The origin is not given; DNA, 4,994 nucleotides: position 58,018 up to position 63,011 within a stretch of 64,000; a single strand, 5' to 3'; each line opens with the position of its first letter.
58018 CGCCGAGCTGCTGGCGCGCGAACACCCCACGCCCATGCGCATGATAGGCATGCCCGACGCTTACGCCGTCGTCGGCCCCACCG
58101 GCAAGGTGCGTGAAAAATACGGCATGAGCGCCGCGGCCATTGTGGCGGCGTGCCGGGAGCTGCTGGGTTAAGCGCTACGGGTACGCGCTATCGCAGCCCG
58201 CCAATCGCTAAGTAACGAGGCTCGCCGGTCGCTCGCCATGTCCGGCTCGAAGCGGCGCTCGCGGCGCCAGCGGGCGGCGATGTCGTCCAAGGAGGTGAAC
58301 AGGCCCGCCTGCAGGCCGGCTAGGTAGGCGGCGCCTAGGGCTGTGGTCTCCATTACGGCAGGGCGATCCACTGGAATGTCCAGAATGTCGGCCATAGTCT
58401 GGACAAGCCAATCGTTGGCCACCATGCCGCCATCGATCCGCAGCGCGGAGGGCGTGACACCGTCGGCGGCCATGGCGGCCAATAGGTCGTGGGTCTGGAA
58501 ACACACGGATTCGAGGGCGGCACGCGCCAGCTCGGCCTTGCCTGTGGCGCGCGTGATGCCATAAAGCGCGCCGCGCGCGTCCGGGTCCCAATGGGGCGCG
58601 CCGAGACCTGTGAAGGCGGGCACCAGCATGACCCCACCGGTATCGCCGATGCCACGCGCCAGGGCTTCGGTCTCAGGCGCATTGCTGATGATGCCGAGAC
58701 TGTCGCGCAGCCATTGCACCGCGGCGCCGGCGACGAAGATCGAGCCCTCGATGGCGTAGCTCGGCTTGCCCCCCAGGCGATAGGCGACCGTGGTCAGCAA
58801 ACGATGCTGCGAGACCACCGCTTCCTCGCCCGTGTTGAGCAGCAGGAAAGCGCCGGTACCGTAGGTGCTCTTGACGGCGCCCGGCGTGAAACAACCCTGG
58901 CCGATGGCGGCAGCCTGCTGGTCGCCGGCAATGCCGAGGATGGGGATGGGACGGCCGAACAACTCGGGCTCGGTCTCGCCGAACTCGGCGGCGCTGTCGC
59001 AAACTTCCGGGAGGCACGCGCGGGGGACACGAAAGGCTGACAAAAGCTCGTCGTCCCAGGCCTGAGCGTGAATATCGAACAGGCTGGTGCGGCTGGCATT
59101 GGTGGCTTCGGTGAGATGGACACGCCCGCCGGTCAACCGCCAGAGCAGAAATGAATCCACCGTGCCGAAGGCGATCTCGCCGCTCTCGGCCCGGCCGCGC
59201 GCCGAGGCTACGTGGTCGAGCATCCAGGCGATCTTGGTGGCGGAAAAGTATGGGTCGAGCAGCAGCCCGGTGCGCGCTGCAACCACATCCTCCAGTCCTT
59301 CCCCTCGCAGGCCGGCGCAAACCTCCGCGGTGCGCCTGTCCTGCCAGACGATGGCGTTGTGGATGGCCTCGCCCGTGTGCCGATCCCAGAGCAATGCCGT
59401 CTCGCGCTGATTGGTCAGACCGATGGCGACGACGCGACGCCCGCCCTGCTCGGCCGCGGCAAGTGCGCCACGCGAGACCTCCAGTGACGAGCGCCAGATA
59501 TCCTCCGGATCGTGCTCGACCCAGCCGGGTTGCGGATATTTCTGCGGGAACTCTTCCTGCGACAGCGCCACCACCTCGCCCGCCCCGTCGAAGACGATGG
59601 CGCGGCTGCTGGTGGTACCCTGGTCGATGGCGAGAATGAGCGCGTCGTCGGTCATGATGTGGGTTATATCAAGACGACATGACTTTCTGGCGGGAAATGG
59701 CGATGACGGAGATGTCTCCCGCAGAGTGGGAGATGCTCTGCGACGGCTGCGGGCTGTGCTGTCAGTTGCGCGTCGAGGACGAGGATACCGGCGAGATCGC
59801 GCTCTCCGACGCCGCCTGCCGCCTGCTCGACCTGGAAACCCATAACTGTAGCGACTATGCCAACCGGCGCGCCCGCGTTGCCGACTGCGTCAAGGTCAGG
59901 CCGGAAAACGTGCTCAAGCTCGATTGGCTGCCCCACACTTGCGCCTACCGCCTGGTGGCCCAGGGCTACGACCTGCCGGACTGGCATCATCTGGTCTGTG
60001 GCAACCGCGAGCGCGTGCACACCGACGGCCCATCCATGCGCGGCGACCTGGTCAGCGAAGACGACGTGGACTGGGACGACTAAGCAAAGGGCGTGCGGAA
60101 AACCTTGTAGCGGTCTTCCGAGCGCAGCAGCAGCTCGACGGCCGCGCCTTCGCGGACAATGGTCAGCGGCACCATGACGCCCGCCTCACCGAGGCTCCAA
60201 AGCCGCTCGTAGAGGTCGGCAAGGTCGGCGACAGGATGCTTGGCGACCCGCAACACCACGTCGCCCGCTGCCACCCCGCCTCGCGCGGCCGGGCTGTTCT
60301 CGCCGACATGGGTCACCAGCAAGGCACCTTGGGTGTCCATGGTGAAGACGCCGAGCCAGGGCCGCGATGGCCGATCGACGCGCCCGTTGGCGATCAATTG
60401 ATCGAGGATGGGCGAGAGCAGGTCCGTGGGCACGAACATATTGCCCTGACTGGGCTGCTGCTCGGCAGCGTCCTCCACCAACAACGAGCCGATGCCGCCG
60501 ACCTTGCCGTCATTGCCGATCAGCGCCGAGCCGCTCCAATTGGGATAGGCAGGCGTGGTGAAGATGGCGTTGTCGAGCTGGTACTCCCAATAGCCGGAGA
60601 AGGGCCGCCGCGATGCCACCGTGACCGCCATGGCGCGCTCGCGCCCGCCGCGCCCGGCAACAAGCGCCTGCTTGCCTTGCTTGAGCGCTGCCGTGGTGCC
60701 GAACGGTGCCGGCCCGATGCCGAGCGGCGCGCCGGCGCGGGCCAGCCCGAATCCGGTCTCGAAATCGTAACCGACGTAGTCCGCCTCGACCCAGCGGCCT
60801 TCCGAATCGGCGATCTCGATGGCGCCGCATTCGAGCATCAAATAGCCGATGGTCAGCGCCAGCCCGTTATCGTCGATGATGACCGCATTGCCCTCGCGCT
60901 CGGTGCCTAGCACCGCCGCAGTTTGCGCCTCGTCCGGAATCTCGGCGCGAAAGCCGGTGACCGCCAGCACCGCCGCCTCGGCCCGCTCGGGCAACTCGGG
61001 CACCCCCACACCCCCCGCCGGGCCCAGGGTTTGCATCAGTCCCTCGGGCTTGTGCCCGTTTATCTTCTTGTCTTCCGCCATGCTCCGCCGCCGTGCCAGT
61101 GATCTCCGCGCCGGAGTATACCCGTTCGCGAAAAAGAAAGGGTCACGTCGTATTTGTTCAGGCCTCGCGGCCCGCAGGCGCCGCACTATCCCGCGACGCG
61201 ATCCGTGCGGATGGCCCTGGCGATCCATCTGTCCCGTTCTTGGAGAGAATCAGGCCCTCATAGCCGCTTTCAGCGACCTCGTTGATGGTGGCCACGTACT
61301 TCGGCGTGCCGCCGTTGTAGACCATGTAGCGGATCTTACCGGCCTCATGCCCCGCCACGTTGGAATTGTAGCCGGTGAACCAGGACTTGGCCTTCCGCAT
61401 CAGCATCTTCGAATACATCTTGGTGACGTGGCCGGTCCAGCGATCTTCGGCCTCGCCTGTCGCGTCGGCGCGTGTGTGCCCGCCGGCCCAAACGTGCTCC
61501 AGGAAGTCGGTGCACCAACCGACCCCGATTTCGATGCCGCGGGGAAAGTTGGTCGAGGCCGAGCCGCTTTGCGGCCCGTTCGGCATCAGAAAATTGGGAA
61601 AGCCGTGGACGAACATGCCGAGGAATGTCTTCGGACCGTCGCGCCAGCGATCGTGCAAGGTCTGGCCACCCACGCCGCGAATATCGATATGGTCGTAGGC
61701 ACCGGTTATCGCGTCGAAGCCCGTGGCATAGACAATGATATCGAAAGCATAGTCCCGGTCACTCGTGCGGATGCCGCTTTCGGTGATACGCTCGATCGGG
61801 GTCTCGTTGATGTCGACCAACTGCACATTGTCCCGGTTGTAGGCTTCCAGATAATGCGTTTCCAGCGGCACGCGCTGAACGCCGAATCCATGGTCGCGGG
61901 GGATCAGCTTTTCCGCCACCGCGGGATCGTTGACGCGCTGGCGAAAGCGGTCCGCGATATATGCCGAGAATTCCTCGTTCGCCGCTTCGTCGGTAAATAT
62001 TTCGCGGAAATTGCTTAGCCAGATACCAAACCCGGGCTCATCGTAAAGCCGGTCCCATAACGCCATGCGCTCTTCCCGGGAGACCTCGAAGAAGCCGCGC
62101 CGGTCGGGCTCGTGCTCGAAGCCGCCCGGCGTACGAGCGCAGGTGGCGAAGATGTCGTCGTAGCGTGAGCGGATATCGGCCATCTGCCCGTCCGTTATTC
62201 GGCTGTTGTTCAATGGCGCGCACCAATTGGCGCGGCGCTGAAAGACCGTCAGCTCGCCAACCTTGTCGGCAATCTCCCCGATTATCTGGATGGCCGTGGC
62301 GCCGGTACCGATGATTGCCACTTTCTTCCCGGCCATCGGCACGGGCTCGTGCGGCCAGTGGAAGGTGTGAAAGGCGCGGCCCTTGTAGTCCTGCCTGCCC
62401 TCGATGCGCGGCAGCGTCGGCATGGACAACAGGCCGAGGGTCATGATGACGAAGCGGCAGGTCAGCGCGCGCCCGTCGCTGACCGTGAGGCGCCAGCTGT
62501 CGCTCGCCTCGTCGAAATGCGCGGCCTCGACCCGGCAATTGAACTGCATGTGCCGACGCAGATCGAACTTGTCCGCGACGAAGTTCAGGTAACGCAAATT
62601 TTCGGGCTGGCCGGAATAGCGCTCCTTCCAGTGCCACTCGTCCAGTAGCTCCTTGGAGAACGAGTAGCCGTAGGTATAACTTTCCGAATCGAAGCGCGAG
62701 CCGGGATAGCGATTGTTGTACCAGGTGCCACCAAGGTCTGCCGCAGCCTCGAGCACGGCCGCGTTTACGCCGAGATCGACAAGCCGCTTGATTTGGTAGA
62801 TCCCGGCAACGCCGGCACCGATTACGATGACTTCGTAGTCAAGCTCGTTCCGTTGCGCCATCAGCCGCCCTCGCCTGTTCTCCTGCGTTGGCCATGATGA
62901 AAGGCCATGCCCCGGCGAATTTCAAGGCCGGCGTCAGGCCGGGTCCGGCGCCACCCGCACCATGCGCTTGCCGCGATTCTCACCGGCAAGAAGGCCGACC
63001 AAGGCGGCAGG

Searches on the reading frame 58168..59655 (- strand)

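Call 18: search_protein_families(library=pfam, proteins=[window:58168-59655:-], max_evalue=0.001)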
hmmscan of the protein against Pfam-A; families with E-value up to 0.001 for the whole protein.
window:58168-59655:- (495 aa): 2 families
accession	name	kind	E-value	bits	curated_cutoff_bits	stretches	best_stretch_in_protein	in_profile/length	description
PF00370.27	FGGY_N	-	1.3e-69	235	28.8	1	7-252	2-245/245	FGGY family of carbohydrate kinases, N-terminal domain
PF02782.22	FGGY_C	-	2.9e-41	141.9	27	1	263-449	3-197/198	FGGY family of carbohydrate kinases, C-terminal domain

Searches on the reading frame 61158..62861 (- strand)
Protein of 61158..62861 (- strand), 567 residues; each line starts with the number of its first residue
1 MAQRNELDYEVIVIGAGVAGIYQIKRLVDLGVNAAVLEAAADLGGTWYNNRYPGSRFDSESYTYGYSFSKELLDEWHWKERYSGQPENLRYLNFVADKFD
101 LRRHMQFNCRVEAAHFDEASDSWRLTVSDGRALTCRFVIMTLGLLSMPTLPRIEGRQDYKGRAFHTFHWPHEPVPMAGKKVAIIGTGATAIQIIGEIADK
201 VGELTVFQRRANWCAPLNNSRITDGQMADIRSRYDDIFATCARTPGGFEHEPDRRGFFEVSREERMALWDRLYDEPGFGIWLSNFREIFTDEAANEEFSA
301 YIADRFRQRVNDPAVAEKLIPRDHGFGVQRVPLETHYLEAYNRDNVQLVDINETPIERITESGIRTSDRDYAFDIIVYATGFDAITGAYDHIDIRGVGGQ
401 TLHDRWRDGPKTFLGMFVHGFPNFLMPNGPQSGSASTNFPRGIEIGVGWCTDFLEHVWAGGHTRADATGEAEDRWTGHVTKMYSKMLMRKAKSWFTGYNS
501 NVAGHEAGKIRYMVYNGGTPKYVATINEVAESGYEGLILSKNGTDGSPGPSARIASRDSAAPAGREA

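Call 18: search_protein_families(library=pfam, proteins=[window:61158-62861:-], max_evalue=0.001)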
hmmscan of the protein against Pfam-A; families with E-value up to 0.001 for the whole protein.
window:61158-62861:- (567 aa): 7 families
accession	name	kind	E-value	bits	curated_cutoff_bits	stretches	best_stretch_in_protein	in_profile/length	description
PF00743.25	FMO-like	-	6.1e-15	55.1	22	1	10-214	3-219/532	Flavin-binding monooxygenase-like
PF13738.12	Pyr_redox_3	-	1.9e-14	54.1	30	1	12-215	1-201/305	Pyridine nucleotide-disulphide oxidoreductase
PF07992.20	Pyr_redox_2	-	1.6e-10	41.4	26.1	1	9-222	1-185/291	Pyridine nucleotide-disulphide oxidoreductase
PF13434.12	Lys_Orn_oxgnase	-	2.5e-08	33.9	21.3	1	87-223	96-234/339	L-lysine 6-monooxygenase/L-ornithine 5-monooxygenase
PF13450.12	NAD_binding_8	-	8.3e-08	32.8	21.9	1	13-63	1-51/68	NAD(P)-binding Rossmann-like domain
PF01266.30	DAO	-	0.00037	20.6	27.9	0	11-50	2-42/353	FAD dependent oxidoreductase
PF13454.12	NAD_binding_9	-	0.00073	20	21.8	0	13-143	2-153/155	FAD-NAD(P)-binding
